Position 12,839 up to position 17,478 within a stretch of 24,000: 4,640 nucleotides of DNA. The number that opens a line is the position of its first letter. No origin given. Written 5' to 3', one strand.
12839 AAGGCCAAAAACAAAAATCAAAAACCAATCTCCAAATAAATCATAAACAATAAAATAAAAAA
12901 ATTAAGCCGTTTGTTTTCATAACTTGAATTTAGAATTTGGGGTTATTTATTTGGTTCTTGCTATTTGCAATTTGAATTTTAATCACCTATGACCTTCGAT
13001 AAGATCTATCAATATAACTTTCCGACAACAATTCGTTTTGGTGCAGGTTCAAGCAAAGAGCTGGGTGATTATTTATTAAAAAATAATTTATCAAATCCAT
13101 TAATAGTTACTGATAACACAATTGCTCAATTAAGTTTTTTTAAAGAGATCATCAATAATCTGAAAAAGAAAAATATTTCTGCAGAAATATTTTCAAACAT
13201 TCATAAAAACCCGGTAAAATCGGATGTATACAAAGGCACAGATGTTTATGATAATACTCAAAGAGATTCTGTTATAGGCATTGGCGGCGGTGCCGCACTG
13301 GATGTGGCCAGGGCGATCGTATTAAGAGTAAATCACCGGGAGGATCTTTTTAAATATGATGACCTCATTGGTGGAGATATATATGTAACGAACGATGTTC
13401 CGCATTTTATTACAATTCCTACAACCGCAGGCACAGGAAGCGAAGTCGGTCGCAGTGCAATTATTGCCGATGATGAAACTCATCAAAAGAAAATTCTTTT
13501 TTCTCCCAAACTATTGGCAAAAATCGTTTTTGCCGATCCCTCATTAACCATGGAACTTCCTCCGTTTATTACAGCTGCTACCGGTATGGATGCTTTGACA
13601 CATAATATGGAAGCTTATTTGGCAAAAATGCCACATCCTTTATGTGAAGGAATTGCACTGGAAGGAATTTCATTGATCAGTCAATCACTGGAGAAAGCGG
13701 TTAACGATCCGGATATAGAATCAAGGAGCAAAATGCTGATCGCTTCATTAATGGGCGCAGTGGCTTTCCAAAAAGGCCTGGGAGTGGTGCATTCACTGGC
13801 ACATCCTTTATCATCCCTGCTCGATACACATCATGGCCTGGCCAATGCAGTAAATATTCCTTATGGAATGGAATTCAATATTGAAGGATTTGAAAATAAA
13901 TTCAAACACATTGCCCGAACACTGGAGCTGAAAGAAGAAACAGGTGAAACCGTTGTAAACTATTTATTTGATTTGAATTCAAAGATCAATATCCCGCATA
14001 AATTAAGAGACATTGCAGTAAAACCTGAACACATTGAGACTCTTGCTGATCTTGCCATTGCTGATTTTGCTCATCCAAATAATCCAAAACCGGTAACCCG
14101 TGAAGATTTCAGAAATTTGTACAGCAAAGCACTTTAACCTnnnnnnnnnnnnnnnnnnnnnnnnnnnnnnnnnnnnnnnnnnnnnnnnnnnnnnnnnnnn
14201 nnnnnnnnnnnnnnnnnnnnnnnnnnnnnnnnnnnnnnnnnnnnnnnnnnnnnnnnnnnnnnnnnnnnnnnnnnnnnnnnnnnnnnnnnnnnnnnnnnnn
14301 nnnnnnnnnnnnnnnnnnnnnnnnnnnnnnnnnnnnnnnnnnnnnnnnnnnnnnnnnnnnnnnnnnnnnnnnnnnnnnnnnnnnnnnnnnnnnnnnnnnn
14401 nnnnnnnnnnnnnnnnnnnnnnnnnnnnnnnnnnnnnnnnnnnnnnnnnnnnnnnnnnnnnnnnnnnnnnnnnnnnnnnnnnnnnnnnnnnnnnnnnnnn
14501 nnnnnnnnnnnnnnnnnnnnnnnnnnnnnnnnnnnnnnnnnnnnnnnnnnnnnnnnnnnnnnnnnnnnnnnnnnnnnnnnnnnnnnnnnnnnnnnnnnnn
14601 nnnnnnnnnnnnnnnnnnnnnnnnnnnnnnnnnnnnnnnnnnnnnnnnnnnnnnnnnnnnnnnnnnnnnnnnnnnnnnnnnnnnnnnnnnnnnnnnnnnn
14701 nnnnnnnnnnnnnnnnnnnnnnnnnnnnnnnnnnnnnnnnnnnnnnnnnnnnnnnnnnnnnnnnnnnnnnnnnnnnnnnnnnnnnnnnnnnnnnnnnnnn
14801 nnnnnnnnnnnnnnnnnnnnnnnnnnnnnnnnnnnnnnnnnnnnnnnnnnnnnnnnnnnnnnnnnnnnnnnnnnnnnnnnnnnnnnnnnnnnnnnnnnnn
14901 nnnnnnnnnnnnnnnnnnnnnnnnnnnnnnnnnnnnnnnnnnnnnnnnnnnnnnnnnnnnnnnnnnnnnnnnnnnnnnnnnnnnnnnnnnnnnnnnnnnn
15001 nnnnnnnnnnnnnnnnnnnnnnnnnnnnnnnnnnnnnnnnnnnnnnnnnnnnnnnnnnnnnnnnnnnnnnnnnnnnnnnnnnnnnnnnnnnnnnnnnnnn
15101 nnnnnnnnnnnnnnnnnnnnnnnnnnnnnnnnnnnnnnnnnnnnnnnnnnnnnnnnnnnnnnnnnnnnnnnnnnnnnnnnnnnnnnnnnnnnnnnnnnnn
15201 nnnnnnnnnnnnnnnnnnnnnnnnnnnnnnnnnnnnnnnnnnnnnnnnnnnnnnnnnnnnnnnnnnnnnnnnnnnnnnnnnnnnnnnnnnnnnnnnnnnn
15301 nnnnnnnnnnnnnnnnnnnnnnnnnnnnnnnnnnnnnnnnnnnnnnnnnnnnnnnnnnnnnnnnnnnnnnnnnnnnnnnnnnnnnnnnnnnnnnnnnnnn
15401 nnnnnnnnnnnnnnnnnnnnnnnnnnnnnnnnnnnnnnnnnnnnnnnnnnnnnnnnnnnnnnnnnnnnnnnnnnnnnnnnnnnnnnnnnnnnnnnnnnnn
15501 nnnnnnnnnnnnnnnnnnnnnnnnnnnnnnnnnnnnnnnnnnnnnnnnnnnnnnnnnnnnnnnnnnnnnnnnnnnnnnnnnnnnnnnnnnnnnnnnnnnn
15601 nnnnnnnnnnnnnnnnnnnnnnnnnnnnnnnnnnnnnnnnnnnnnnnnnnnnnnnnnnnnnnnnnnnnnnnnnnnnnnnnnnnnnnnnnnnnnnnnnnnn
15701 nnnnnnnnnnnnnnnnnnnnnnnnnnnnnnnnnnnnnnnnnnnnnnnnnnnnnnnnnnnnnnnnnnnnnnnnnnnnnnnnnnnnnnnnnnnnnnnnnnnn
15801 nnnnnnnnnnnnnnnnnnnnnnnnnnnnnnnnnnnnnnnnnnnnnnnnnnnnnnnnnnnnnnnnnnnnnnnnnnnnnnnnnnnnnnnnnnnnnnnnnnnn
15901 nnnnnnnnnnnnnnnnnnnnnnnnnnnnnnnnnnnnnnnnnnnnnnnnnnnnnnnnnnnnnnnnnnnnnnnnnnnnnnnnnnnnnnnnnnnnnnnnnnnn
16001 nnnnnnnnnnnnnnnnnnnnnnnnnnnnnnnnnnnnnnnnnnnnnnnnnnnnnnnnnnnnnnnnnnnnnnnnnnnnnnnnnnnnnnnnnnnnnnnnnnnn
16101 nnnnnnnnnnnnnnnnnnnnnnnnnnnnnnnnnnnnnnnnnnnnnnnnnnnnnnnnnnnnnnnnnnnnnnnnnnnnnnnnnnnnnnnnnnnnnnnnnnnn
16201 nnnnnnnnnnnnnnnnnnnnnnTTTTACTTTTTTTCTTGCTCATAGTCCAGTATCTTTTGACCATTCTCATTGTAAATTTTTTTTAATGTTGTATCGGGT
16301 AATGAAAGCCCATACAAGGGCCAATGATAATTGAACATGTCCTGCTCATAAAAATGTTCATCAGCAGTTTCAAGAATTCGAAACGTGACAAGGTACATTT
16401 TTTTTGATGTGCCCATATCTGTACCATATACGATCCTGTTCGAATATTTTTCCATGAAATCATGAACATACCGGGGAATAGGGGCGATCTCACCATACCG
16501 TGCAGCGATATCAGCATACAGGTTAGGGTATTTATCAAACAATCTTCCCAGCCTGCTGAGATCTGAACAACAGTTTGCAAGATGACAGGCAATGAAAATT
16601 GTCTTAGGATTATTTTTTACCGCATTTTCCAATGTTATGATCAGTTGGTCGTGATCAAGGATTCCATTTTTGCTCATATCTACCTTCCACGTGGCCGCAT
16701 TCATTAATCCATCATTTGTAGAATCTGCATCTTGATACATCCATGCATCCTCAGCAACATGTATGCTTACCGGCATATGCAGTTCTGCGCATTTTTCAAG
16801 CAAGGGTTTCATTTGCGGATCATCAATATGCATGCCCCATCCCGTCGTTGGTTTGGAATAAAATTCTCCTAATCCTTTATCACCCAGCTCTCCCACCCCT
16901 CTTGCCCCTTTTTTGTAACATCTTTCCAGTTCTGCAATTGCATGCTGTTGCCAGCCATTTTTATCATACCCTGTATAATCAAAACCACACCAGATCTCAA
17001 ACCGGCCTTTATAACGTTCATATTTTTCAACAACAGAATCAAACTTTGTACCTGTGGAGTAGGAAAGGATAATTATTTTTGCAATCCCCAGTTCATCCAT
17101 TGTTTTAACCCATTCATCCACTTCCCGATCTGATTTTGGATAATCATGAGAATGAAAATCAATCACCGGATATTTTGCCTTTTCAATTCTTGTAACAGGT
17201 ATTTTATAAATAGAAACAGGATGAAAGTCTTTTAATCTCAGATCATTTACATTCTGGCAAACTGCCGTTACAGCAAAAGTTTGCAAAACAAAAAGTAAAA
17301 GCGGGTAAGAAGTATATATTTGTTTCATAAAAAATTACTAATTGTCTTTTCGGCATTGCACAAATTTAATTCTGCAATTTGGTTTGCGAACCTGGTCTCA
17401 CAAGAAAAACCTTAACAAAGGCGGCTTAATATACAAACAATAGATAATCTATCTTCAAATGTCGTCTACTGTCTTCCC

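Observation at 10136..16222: Candidate B12-independent, gamma-glutamylation-dependent amino-alcohol (ethanolamine) catabolic locus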

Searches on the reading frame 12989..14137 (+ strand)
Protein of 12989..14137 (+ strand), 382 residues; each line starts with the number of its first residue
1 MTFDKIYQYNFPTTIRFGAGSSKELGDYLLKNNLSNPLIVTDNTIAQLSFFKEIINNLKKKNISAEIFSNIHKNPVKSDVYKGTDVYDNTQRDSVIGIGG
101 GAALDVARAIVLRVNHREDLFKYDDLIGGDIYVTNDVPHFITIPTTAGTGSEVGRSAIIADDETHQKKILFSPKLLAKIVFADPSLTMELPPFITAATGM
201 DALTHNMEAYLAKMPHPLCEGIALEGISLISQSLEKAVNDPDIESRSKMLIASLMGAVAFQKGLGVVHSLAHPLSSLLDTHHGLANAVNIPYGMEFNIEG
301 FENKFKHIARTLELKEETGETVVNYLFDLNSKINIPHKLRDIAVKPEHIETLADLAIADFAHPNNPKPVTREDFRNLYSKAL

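Call 3: search_protein_families(library=pfam, proteins=[window:12989-14137:+])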
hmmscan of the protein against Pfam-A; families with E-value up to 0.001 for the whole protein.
window:12989-14137:+ (382 aa): 3 families
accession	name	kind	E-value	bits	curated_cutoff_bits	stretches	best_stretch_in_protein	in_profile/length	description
PF25137.1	ADH_Fe_C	-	2.4e-48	164.9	27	1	195-382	1-194/194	Fe-containing alcohol dehydrogenase family, C-terminal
PF00465.25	Fe-ADH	-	3.9e-43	147.4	31.3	1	12-184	1-168/168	Iron-containing alcohol dehydrogenase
PF13685.12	Fe-ADH_2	-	1.6e-10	41.6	28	1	17-114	2-97/149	Iron-containing alcohol dehydrogenase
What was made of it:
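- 12989..14137 (+): Iron-containing (group III) alcohol dehydrogenase. Predicted role: gamma-glutamylethanolamide dehydrogenase. Fe-ADH and ADH_Fe_C (call 3).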

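Call 4: search_protein_families(library=ncbifam, proteins=[window:12989-14137:+])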
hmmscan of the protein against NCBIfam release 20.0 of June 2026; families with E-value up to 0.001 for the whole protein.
window:12989-14137:+ (382 aa): 17 families
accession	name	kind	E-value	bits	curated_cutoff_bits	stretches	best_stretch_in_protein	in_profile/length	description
NF058672.1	4HyButDHCUPNE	equivalog_domain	2.1e-97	326.7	500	1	10-381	5-377/378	4-hydroxybutyrate dehydrogenase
TIGR02638.1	lactal_redase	equivalog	9.8e-85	284.6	523.15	1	10-378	5-379/379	lactaldehyde reductase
NF041833.1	Fe_ADH_ErcA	equivalog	1.8e-82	277.5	550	1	16-382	12-382/382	alcohol dehydrogenase-like regulatory protein ErcA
NF007911.0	PRK10624.1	equivalog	2.1e-79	267.2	537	1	14-381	10-381/382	lactaldehyde reductase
NF053866.1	CholDhdGbsBBac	equivalog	7.5e-74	248.7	550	1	5-382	8-391/392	choline dehydrogenase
NF010378.0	PRK13805.1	equivalog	1.8e-65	221.3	951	1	10-381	460-863/872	bifunctional acetaldehyde-CoA/alcohol dehydrogenase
NF007363.0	PRK09860.1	equivalog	1.3e-58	199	581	1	16-381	13-382/383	L-threonine dehydrogenase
NF011998.0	PRK15454.1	equivalog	1.3e-55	188.7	556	1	4-381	19-394/395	ethanolamine utilization ethanol dehydrogenase EutG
NF050025.1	SulfAcetaldRedSarD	equivalog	3.5e-53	180.9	700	1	7-377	3-380/385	sulfoacetaldehyde reductase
TIGR04266.1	NDMA_methanol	equivalog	1.9e-38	132.4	625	1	45-318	48-324/420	NDMA-dependent methanol dehydrogenase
TIGR03405.1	Phn_Fe-ADH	equivalog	6e-37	127.3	423.7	1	9-354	1-341/355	iron-containing alcohol dehydrogenase PsrA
NF011717.0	PRK15138.1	equivalog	8.2e-18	64.6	645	1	8-287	5-282/387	alcohol dehydrogenase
NF041822.1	daptide_DH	equivalog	6.4e-14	51.6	300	1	39-203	5-168/363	daptide-type RiPP biosynthesis dehydogenase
NF006941.0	PRK09423.1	subfamily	1.6e-11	43.6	336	1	12-114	8-107/367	glycerol dehydrogenase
NF053832.1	GlycoaldRedHalo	equivalog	2.9e-08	33.2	550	1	9-113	5-106/363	glycolaldehyde reductase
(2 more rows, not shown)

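Call 76: search_solved_structures(query=window:12989-14134:+, max_evalue=1e-40)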
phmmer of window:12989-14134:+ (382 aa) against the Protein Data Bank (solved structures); distinct sequences matched with E-value up to 1e-40: 13.
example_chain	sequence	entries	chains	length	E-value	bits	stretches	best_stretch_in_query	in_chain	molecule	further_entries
4fr2_A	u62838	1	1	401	1e-57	199.3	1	4-381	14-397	1,3-propanediol dehydrogenase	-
8zwd_B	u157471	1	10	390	1.4e-57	198.8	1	11-380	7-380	NAD(P)-dependent methanol dehydrogenase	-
1rrm_A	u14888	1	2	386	4.7e-55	190.5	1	14-380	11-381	Lactaldehyde reductase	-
2bi4_A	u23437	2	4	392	4.9e-55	190.4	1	14-380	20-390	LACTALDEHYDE REDUCTASE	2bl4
8zrl_A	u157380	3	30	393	8.9e-55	189.6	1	11-373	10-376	NAD-dependent methanol dehydrogenase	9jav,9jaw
5br4_A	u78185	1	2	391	1.3e-54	189.1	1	14-380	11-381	Lactaldehyde reductase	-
7qlg_AAA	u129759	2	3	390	1.3e-54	189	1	14-380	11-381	Lactaldehyde reductase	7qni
7qnj_AAA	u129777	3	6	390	1.6e-54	188.7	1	14-380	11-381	Lactaldehyde reductase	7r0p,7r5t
7qlq_AAA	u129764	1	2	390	1.7e-54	188.6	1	14-380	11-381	Lactaldehyde reductase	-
7qls_AAA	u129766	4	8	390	1.7e-54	188.6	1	14-380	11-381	Lactaldehyde reductase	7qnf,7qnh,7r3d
3bfj_A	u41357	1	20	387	8.7e-53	183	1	5-379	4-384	1,3-propanediol oxidoreductase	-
3owo_A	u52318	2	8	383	3.7e-47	164.5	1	12-379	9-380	Alcohol dehydrogenase 2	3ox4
3zdr_A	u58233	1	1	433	6e-43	150.6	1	27-381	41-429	ALCOHOL DEHYDROGENASE DOMAIN OF THE BIFUNCTIONAL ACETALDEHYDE DEHYDROGENASE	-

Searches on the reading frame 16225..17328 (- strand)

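Call 3: search_protein_families(library=pfam, proteins=[window:16225-17328:-])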
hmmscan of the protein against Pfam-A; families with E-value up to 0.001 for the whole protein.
window:16225-17328:- (367 aa): 1 family
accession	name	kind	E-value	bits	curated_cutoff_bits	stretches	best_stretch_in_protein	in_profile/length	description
PF04909.20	Amidohydro_2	-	3.9e-11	43.7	26.4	1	71-359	41-286/289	Amidohydrolase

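Call 4: search_protein_families(library=ncbifam, proteins=[window:16225-17328:-])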
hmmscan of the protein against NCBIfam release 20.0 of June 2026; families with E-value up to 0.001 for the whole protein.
window:16225-17328:- (367 aa): 0 families
